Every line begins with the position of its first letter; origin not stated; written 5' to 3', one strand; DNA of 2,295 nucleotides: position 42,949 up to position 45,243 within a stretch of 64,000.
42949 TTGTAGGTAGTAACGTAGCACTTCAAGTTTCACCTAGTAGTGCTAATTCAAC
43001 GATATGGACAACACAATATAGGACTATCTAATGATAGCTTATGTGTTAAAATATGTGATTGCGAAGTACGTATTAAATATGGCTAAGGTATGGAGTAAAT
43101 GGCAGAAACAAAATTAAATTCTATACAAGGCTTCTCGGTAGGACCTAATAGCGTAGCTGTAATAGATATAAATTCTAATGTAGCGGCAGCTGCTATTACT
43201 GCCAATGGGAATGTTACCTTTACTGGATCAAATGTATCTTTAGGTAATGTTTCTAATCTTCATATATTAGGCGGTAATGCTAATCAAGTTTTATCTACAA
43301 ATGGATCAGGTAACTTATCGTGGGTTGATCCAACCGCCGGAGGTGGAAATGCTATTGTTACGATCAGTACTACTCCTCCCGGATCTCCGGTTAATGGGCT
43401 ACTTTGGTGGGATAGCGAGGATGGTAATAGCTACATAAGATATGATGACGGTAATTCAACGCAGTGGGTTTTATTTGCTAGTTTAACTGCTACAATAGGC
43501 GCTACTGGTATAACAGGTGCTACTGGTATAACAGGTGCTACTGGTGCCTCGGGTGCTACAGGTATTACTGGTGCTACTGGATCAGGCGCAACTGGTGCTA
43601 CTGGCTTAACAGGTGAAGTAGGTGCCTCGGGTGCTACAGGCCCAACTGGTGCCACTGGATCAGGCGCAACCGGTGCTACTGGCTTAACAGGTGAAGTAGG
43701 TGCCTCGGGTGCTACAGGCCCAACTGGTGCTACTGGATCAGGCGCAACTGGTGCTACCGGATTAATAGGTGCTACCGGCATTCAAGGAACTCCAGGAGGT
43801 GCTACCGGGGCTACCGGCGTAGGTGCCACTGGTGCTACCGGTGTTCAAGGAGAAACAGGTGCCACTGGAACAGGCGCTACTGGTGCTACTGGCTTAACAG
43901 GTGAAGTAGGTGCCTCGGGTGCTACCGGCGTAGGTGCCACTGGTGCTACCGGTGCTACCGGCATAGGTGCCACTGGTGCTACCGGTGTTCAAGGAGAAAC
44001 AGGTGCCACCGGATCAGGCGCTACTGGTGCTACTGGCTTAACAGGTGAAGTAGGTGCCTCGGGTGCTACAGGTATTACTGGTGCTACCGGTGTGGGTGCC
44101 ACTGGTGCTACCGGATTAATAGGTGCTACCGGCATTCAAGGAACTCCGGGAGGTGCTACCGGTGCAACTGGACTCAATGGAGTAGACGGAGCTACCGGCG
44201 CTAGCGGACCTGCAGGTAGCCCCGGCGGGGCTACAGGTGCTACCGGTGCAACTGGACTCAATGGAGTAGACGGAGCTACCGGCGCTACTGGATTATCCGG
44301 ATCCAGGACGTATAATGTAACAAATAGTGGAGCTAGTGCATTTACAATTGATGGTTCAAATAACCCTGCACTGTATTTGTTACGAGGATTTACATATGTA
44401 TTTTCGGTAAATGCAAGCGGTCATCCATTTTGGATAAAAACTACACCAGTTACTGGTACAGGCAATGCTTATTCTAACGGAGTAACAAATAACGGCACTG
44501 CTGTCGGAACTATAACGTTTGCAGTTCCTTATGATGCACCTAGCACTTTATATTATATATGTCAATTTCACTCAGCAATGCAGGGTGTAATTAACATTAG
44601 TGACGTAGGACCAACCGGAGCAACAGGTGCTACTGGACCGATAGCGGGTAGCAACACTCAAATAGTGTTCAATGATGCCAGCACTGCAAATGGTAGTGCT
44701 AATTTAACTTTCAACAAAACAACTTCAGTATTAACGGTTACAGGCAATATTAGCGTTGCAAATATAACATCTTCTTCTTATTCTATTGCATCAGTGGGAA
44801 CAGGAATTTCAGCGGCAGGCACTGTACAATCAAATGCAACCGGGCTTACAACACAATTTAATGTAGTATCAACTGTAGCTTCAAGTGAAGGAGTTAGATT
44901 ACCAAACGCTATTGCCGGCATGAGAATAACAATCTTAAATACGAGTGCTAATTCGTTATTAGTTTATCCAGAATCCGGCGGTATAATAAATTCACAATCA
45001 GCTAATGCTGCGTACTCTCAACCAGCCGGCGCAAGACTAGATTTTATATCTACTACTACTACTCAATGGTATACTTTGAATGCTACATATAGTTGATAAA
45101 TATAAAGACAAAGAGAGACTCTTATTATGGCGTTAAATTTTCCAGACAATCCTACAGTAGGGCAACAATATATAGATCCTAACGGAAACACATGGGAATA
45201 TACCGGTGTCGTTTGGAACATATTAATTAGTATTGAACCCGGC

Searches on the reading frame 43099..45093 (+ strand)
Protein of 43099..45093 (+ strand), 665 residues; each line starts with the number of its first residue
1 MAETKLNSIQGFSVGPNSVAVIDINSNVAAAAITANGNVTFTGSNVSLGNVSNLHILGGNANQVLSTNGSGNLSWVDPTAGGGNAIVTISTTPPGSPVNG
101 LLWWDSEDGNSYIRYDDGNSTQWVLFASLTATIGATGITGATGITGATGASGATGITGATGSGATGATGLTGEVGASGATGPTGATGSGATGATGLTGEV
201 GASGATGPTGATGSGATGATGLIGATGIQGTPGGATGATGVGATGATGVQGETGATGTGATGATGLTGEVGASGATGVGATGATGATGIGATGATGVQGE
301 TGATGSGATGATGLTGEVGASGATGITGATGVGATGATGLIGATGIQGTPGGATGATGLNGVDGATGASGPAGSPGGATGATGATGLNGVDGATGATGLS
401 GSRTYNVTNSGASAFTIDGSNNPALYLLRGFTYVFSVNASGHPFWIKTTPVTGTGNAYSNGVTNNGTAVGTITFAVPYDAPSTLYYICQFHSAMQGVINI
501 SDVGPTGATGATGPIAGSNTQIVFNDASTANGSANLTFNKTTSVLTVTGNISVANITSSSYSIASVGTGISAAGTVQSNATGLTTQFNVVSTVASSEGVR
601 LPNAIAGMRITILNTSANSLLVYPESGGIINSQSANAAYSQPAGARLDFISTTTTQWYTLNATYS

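Call 25: search_protein_families(library=phrogs, proteins=[window:43099-45093:+], max_evalue=0.00001)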
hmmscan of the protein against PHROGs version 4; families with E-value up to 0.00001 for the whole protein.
window:43099-45093:+ (665 aa): 16 families
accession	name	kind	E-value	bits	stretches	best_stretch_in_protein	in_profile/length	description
phrog_3420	-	unknown function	8.6e-39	133.8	2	132-316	186-378/929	-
phrog_6320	-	tail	6.1e-38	132.1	3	123-257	75-212/745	tail fiber protein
phrog_5073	-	tail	1.7e-31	110.9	3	119-232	250-365/519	tail fiber protein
phrog_28263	-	tail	1.7e-29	102.8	2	25-348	541-848/1400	tail fiber protein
phrog_36982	-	unknown function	6.4e-29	101.4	2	215-402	516-706/944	-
phrog_29268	-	unknown function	6.5e-26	91.6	4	40-239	336-537/653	-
phrog_819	-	tail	5.9e-23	82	1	130-612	477-912/1024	tail protein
phrog_8745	-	tail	1.2e-19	70.2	1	105-257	1350-1509/1803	tail fiber protein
phrog_677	-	tail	5.3e-18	66.6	1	59-502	166-410/412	baseplate wedge tail fiber protein connector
phrog_34255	-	unknown function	6.2e-16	58.3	2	129-277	244-393/1044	-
phrog_18350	-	tail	5.5e-15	56.7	1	134-213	117-196/253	tail fiber protein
phrog_9158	-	unknown function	9.8e-14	52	1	400-501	586-696/696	-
phrog_1806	-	tail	1.1e-12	48.9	1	290-412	112-241/276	collagen like minor tail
phrog_366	-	tail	3e-11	44.4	0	131-211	303-385/474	tail fiber protein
phrog_30509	-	tail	2.3e-10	41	1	132-201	46-114/254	collagen like minor tail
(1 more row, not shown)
